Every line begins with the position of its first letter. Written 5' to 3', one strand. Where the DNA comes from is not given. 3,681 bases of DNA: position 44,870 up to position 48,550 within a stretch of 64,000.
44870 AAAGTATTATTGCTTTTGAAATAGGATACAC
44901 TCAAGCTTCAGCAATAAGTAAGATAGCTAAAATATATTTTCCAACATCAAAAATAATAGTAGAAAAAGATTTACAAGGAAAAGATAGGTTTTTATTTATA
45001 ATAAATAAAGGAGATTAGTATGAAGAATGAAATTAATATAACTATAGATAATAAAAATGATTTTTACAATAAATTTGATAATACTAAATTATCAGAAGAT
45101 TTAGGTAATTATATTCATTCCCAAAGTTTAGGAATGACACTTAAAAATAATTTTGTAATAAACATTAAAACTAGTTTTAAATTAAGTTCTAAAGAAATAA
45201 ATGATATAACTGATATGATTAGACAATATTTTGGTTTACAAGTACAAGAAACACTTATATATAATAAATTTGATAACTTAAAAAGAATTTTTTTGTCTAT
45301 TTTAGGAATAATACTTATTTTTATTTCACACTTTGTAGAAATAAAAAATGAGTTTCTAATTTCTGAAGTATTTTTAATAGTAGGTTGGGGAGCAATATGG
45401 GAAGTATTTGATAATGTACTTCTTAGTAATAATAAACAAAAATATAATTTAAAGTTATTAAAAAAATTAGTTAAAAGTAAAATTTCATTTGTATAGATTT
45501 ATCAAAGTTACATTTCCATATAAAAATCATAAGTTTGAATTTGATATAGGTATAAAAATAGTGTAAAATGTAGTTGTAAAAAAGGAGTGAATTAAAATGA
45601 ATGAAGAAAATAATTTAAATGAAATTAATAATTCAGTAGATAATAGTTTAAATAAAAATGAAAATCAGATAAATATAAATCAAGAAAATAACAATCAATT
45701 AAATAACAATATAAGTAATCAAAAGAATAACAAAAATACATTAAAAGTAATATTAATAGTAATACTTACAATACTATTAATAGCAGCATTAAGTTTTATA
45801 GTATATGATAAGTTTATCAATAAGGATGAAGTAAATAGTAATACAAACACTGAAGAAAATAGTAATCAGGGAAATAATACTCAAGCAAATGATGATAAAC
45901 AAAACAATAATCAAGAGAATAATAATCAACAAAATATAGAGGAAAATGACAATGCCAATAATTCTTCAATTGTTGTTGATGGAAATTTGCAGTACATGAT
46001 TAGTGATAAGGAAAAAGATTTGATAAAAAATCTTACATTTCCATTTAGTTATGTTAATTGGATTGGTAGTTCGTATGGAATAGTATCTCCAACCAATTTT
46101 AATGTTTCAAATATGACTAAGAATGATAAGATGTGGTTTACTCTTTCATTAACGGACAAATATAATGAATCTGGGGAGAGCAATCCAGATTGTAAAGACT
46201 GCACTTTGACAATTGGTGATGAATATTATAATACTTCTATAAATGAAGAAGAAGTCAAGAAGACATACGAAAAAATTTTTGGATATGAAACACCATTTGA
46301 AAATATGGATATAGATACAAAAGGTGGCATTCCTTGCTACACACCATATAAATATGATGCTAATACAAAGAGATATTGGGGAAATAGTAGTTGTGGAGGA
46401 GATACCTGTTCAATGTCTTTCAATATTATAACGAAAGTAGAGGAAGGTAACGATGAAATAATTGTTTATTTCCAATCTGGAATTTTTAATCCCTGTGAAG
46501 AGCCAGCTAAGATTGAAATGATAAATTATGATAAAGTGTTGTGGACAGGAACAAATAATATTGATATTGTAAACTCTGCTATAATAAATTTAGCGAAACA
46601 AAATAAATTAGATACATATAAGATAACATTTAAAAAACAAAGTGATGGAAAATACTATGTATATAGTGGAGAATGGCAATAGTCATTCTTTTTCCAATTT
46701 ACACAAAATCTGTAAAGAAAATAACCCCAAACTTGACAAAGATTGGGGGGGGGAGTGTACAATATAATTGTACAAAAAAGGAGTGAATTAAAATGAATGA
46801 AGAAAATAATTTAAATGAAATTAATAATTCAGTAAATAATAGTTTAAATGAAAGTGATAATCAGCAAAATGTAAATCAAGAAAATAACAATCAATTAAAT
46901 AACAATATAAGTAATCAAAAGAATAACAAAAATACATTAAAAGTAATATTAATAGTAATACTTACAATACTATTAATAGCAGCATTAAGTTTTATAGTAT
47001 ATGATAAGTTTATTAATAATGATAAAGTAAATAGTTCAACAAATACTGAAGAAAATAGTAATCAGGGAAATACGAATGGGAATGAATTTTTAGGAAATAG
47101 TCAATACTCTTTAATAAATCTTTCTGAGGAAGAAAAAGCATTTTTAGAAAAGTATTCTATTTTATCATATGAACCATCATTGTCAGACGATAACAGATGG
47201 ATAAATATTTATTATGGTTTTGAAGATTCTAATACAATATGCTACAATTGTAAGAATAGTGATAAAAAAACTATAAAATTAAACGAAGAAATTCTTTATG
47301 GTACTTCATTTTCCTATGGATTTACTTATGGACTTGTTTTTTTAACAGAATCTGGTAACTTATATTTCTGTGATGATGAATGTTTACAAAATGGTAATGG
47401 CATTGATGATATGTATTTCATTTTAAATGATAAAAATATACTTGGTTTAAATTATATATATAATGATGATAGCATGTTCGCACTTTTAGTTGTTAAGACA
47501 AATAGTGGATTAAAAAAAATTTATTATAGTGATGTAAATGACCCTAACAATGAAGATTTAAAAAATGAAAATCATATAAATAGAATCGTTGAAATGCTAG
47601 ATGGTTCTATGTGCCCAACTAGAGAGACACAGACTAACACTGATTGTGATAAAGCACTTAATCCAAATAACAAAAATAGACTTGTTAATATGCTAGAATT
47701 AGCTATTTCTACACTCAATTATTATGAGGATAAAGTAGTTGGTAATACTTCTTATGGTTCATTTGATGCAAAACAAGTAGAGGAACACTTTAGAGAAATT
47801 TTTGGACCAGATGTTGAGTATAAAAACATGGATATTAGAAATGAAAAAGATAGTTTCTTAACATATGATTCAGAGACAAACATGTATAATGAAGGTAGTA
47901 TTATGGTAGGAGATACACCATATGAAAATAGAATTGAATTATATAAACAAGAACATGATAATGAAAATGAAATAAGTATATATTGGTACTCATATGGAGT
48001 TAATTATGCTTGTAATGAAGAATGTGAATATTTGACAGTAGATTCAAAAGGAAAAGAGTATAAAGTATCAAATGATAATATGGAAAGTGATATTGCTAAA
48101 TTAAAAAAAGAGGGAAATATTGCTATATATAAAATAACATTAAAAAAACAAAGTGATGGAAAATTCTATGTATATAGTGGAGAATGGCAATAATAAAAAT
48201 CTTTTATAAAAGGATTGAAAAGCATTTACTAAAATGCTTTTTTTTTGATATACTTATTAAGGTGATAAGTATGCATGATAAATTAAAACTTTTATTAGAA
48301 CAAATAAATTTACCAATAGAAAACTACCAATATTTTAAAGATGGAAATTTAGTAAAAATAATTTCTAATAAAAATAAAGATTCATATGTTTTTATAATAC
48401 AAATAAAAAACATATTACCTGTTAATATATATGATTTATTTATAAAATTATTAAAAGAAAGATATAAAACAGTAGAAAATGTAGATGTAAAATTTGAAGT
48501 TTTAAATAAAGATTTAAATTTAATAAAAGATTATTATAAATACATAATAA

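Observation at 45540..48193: Tandem paralogous surface-protein cassette with swapped ectodomains and a G9 tract in the promoter spacer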

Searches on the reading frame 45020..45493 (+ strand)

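Call 7: search_protein_families(library=pfam, proteins=[window:45020-45493:+], max_evalue=1)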
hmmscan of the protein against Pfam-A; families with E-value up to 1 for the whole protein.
window:45020-45493:+ (158 aa): 1 family
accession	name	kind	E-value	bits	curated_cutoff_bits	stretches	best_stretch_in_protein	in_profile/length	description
PF05915.17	TMEM_230_134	-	0.11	13.1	26.8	1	81-122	45-87/119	Transmembrane proteins 230/134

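Call 64: search_protein_families(library=ncbifam, proteins=[window:45020-45493:+], max_evalue=0.1)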
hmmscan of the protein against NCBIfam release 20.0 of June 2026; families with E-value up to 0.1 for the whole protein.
window:45020-45493:+ (158 aa): 0 families

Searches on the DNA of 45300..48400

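Call 65: search_rna_families(source=window, start=45300, end=48400, threshold=evalue, max_evalue=1)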
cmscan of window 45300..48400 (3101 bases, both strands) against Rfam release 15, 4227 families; matches with E-value up to 1: 0.
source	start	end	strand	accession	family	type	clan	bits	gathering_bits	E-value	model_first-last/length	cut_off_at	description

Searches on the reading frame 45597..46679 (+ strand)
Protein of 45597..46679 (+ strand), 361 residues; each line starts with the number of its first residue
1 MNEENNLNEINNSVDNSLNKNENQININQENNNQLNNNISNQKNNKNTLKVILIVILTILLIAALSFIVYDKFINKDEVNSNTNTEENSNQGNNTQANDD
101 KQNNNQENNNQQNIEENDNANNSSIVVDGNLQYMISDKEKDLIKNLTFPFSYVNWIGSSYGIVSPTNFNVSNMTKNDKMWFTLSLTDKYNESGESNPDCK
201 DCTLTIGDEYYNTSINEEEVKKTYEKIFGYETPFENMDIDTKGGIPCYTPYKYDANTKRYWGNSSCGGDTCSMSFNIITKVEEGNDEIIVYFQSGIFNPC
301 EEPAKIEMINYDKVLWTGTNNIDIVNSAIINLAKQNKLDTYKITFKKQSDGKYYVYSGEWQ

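Call 7: search_protein_families(library=pfam, proteins=[window:45597-46679:+], max_evalue=1)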
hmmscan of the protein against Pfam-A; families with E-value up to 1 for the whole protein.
window:45597-46679:+ (361 aa): 20 families
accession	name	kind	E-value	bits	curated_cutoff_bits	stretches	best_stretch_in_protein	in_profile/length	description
PF06682.17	SARAF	-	0.00023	21.4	30.8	1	28-108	136-213/333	SOCE-associated regulatory factor of calcium homoeostasis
PF06237.18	SLC52_ribofla_tr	-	0.0005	19.6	27.9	1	23-124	165-263/429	Solute carrier family 52, riboflavin transporter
PF13800.11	Sigma_reg_N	-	0.00088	19.9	26.3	1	44-84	8-48/91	Sigma factor regulator N-terminal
PF16118.10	DUF4834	-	0.0018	19.6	27.8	1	49-120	4-75/99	Domain of unknown function (DUF4834)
PF05434.16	Tmemb_9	-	0.0066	16.8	28.6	1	33-113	34-115/145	TMEM9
PF15427.11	S100PBPR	-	0.0087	15.8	27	1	54-151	126-226/390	S100P-binding protein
PF16965.11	CSG2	-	0.013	14.9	28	1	28-134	32-138/394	Ceramide synthase regulator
PF19558.4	DUF6080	-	0.015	14.4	27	1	37-116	212-292/447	Family of unknown function (DUF6080)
PF13858.11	DUF4199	-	0.037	14.9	32.3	1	48-115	66-133/165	Protein of unknown function (DUF4199)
PF13965.12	SID-1_RNA_chan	-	0.068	12.1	28.7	1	16-140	83-202/594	dsRNA-gated channel SID-1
PF04145.20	Ctr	-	0.073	14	25.3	1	39-117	13-88/151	Ctr copper transporter family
PF19484.4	DUF6020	-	0.085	11.6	28.3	1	26-91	90-155/604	Family of unknown function (DUF6020)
PF20556.3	DUF6768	-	0.11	12.6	27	1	8-80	2-72/123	Family of unknown function (DUF6768)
PF03348.21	Serinc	-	0.11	11.9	24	1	29-119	267-358/434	Serine incorporator (Serinc)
PF02706.20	Wzz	-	0.12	13.2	25.5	1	46-108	14-77/91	Chain length determinant protein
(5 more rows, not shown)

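Call 17: find_related_loci(query=A3, collection=genome_contigs, flank=6000)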
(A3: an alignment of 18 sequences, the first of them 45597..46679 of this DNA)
Query A3 (361 aa) in genome_contigs; peptide patterns used: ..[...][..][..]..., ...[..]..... (x = any residue, [..] = any of these).
270 stretches matched a pattern; 21 encode a relative of the query (tblastn E <= 1e-3); 21 distinct loci.
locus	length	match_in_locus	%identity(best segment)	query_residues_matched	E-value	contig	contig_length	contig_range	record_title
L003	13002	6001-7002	44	23-361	1e-57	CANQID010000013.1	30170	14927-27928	MAG: uncultured Bacilli bacterium isolate Lapin-030__bin39 genome assembly, contig: Lapin-030__NODE_2139_length_30170_co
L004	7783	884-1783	39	67-361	4e-43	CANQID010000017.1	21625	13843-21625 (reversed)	MAG: uncultured Bacilli bacterium isolate Lapin-030__bin39 genome assembly, contig: Lapin-030__NODE_3394_length_21625_co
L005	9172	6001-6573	35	176-360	3e-24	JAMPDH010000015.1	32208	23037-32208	MAG: Clostridium sp. isolate NALB_7821b_8 Scaffold_#15__SCF_015___32208_bp, whole genome shotgun sequence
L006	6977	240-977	32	141-361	8e-21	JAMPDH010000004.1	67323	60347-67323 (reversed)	MAG: Clostridium sp. isolate NALB_7821b_8 Scaffold_#4__SCF_004___67323_bp, whole genome shotgun sequence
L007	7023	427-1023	30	168-360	4e-19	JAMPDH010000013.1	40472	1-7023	MAG: Clostridium sp. isolate NALB_7821b_8 Scaffold_#13__SCF_013___40472_bp, whole genome shotgun sequence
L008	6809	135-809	29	158-360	1e-18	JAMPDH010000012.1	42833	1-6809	MAG: Clostridium sp. isolate NALB_7821b_8 Scaffold_#12__SCF_012___42833_bp, whole genome shotgun sequence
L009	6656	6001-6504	30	199-360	2e-15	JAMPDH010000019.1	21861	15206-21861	MAG: Clostridium sp. isolate NALB_7821b_8 Scaffold_#19__SCF_019___21861_bp, whole genome shotgun sequence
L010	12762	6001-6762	29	64-361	1e-14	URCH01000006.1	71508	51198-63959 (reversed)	uncultured Tenericutes bacterium isolate UMGS872 genome assembly, contig: NODE_46_length_71508_cov_4.8961, whole genome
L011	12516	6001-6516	31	207-361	2e-14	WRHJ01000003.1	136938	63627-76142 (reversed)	MAG: Candidatus Saccharibacteria bacterium isolate Nt197P3bin109 Ga0082212_10000078, whole genome shotgun sequence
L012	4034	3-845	26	59-361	3e-13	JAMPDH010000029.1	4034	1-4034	MAG: Clostridium sp. isolate NALB_7821b_8 Scaffold_#29__SCF_029___4034_bp, whole genome shotgun sequence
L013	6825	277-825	29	205-361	1e-12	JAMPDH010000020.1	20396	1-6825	MAG: Clostridium sp. isolate NALB_7821b_8 Scaffold_#20__SCF_020___20396_bp, whole genome shotgun sequence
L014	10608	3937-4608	27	141-361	2e-12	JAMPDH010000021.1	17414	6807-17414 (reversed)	MAG: Clostridium sp. isolate NALB_7821b_8 Scaffold_#21__SCF_021___17414_bp, whole genome shotgun sequence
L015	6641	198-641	35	215-361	4e-12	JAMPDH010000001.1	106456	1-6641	MAG: Clostridium sp. isolate NALB_7821b_8 Scaffold_#1__SCF_001___106456_bp, whole genome shotgun sequence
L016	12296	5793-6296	33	210-361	9e-12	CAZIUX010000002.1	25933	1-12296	MAG TPA_asm: uncultured Muribaculaceae bacterium isolate SRP192927_co4_272 genome assembly, contig: NODE_3322_length_259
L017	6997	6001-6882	22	32-361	6e-10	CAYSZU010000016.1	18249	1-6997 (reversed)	MAG TPA_asm: uncultured Muribaculaceae bacterium isolate SRP192927_co2_725 genome assembly, contig: NODE_4876_length_182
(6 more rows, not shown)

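Call 27: find_related_loci(query=A3, collection=metagenome_contigs, flank=2500)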
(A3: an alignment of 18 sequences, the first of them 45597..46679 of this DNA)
Query A3 (361 aa) in metagenome_contigs; peptide patterns used: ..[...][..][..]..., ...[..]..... (x = any residue, [..] = any of these).
539 stretches matched a pattern; 22 encode a relative of the query (tblastn E <= 1e-3); 22 distinct loci.
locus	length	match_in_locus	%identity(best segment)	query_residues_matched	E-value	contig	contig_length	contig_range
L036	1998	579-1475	33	63-361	9e-33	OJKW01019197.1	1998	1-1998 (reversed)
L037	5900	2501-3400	34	63-361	1e-31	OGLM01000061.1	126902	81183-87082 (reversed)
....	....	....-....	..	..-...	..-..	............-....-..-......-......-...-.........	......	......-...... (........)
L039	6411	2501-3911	29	63-361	4e-17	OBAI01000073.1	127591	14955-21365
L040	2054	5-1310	38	63-361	1e-16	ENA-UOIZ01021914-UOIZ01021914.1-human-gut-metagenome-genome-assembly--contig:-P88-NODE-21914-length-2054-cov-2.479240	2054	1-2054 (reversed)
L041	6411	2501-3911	30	63-361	2e-16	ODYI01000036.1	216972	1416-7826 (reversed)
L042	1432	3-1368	29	37-361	2e-16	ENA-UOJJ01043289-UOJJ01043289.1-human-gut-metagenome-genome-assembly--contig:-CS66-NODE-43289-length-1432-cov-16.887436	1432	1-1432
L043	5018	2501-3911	29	63-361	7e-16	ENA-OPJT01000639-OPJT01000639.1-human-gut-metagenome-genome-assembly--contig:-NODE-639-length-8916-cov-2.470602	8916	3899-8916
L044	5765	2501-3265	28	63-361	4e-15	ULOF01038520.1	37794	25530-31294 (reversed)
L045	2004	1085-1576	34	219-361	4e-15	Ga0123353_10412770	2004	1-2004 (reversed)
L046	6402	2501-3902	29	63-361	6e-15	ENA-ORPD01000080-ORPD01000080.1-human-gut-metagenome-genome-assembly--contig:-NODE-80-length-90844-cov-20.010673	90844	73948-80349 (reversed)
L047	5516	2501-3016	31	207-361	1e-14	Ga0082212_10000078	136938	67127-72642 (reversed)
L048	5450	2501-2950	33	218-361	3e-14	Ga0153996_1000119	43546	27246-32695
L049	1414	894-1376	32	214-361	1e-13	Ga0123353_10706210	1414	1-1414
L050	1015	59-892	23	46-361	1e-11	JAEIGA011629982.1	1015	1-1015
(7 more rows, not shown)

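Call 37: predict_structure(alignment_id=A3)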
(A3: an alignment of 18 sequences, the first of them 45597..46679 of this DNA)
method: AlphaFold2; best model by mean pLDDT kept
length: 361 residues; sequences in the alignment: 18
mean_pLDDT: 70.0   pTM: 0.59
mean pLDDT of the five models: 70.0, 69.5, 68.5, 67.8, 65.6
residues with pLDDT >= 90: 84; 70-90: 132; 50-70: 52; < 50: 93
segments of 3 or more residues with pLDDT < 50: 1-9, 15-20, 34-44, 75-129, 157-163
pLDDT, mean of each block of 10 residues (from residue 1): 44 49 50 46 53 87 83 48 29 31 31 31 34 84 83 52 65 89 78 68 75 89 92 91 72 92 71 84 94 87 84 89 88 92 93 92 88
secondary structure, 60 per line:
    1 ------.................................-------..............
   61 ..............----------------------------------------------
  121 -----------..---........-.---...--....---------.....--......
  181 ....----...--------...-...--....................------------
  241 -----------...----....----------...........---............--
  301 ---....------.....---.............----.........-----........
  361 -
elements in order: H7-39 H47-74 H137-144 H155-158 H175-184 E189-191 E204-206 E209-216 H217-228 E252-254 E259-262 E273-283 E287-298 E304-307 E314-318 H322-334 E339-347 E353-360

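Call 40: fold_search(model_id=the predicted structure, library=pdb)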
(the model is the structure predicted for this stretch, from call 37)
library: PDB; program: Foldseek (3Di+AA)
matches with E <= 10: 916; with E <= 0.001: 0
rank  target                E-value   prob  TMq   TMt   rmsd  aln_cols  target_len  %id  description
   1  5u9o_E                1.5e-02  0.35  0.09  0.18   8.8        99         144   10  Cocrystal structure of the intermembrane space region of the plastid division proteins PARC6 and PDV1 (released 2017-12-20)
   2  6jzf_B                1.9e-02  0.84  0.11  0.23   7.7        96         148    9  Structure of the intermembrane space region of PARC6 (released 2020-05-06)
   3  5u9l_B                2.0e-02  0.33  0.09  0.18   9.2        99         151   10  Crystal structure of the intermembrane space region of the plastid division protein PARC6 (released 2017-12-20)
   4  7drn_B                2.3e-02  0.13  0.09  0.10  16.0       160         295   14  Structure of ATP-grasp ligase PsnB complexed with precursor peptide PsnA2 and AMPPNP (released 2021-09-08)
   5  3ejv                  2.4e-02  0.75  0.14  0.27   6.5       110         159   11  Crystal structure of a cystatin-like protein (saro_2766) from novosphingobium aromaticivorans dsm at 1.40 A resolution (released 2008-09-30)
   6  6jzn_A                2.7e-02  0.66  0.11  0.25   7.7        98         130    9  Structure of the intermembrane space region of PARC6-PDV1 (released 2020-05-06)
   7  5u9o_D                3.1e-02  0.30  0.10  0.19   8.6        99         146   10  Cocrystal structure of the intermembrane space region of the plastid division proteins PARC6 and PDV1 (released 2017-12-20)
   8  5u9o_A                3.3e-02  0.60  0.11  0.23   7.6       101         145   10  Cocrystal structure of the intermembrane space region of the plastid division proteins PARC6 and PDV1 (released 2017-12-20)
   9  5u9o_B                3.7e-02  0.41  0.11  0.23   6.8       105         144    8  Cocrystal structure of the intermembrane space region of the plastid division proteins PARC6 and PDV1 (released 2017-12-20)
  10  3r5h_A                3.7e-02  0.12  0.10  0.11  17.1       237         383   12  Crystal Structure of ADP-AIR complex of purK: N5-carboxyaminoimidazole ribonucleotide synthetase (released 2012-03-21)
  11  5ien_A                3.9e-02  0.89  0.13  0.30   5.2        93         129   11  Structure of CDL2.2, a computationally designed Vitamin-D3 binder (released 2017-03-01)
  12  5u9o_H                3.9e-02  0.21  0.09  0.19   8.7       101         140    9  Cocrystal structure of the intermembrane space region of the plastid division proteins PARC6 and PDV1 (released 2017-12-20)
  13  3cnx_C                4.7e-02  0.69  0.12  0.25   7.5        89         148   12  CRYSTAL STRUCTURE OF A PUTATIVE DEHYDRATASE FROM THE NTF2-LIKE FAMILY (SAV_4671) FROM STREPTOMYCES AVERMITILIS AT 2.10 (released 2008-04-08)
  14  5u9o_F                4.7e-02  0.18  0.09  0.18   9.0        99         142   11  Cocrystal structure of the intermembrane space region of the plastid division proteins PARC6 and PDV1 (released 2017-12-20)
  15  5u9l_A                4.9e-02  0.23  0.09  0.18   9.2        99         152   10  Crystal structure of the intermembrane space region of the plastid division protein PARC6 (released 2017-12-20)
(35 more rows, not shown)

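Call 64: search_protein_families(library=ncbifam, proteins=[window:45597-46679:+], max_evalue=0.1)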
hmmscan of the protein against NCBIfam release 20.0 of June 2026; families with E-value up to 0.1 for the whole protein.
window:45597-46679:+ (361 aa): 10 families
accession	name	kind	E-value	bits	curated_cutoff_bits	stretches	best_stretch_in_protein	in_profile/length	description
NF041422.1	VirB10_subf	subfamily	0.00082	19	400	1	5-122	12-130/404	VirB10/TraB/TrbI family type IV secretion system protein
NF042931.1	SAG1386_EF1546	equivalog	0.00086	19.4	80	1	24-130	6-118/158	SAG1386/EF1546 family surface-associated protein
NF041534.1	rodZ_Strepcoccus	equivalog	0.0012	18.2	375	1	30-128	88-189/275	cytoskeleton protein RodZ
NF006283.1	PRK08455.1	equivalog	0.0035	17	187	1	38-111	7-80/182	flagellar basal body-associated protein FliL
NF002357.0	PRK01318.2-4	equivalog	0.0075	15.1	479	1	44-120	4-73/532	membrane protein insertase YidC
NF004285.1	PRK05696.1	equivalog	0.021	14.6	179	1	40-94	9-62/171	flagellar basal body-associated protein FliL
TIGR04370.1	glyco_rpt_poly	subfamily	0.063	12.3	40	1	23-95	73-137/396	oligosaccharide repeat unit polymerase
TIGR03943.1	TIGR03943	equivalog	0.068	12.5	88.8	0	34-112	43-114/221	TIGR03943 family putative permease subunit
NF049868.1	FhaB_Rv0019c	equivalog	0.072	13.1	125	0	48-129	7-74/158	FHA domain-containing protein FhaB/FipA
NF047981.1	RC1041_fam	subfamily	0.074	12.8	90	1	26-68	3-39/57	RC1041 family protein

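Call 71: search_protein_representatives(alignment_id=A3)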
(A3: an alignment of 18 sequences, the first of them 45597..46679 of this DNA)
Query: 18 sequences, 298 profile positions. Proteins with E-value up to 0.001 (for the whole library): 1957; up to 1e-10: 379; up to 1e-30: 59. The best 150 are listed.
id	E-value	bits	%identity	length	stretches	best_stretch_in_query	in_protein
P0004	6.2e-94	331.7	-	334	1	1-298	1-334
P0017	1.3e-92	327.4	-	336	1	1-298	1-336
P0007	1.4e-92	327.2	-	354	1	1-298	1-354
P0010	5.0e-92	325.4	-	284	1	1-298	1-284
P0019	4.0e-85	302.8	-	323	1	1-298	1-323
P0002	5.3e-78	279.4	-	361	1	1-298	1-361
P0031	1.1e-74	268.5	-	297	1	1-297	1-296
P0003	5.4e-72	259.6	-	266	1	1-298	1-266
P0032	1.8e-71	257.9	-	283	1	1-298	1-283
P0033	3.5e-68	247.1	-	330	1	1-298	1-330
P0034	2.3e-67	244.5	-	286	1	10-297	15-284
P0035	2.7e-67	244.2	-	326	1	1-298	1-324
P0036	1.1e-66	242.3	-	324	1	1-298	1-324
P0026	4.7e-66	240.2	-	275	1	32-298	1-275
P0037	1.8e-61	225.1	-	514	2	21-297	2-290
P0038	3.2e-61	224.3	-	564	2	4-295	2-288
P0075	1.2e-32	130.4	-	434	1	53-298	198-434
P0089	6.3e-24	101.8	-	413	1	11-292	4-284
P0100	2.1e-21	93.6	-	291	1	6-295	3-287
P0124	1.6e-18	84.1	-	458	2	1-296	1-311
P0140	2.6e-17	80.1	-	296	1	3-296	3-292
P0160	5.0e-16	75.9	-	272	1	12-251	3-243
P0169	1.1e-15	74.8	-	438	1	8-292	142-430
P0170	1.2e-15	74.7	-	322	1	8-295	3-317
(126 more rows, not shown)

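Call 72: search_protein_families(library=pfam, proteins=[P0037, P0038, P0075, P0089, P0100, P0124, P0140, P0160, P0169, P0170], max_evalue=0.001)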
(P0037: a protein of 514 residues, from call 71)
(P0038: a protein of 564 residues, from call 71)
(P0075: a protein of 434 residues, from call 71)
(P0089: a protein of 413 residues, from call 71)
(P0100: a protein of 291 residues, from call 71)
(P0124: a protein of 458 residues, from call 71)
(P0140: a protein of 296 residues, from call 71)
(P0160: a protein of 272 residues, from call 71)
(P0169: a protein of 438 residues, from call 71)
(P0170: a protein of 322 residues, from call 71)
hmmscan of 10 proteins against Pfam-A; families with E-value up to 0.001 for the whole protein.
P0037 (514 aa): 0 families

P0038 (564 aa): 0 families

P0075 (434 aa): 0 families

P0089 (413 aa): 0 families

P0100 (291 aa): 0 families

P0124 (458 aa): 0 families

P0140 (296 aa): 0 families

P0160 (272 aa): 0 families

P0169 (438 aa): 2 families
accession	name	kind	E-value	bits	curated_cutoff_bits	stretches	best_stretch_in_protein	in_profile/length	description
PF13240.11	Zn_Ribbon_1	-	1.2e-05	25.3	25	1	3-24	2-23/23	zinc-ribbon domain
PF12773.13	DZR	-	0.0009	19.8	27.3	0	3-25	1-23/45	Double zinc ribbon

P0170 (322 aa): 0 families
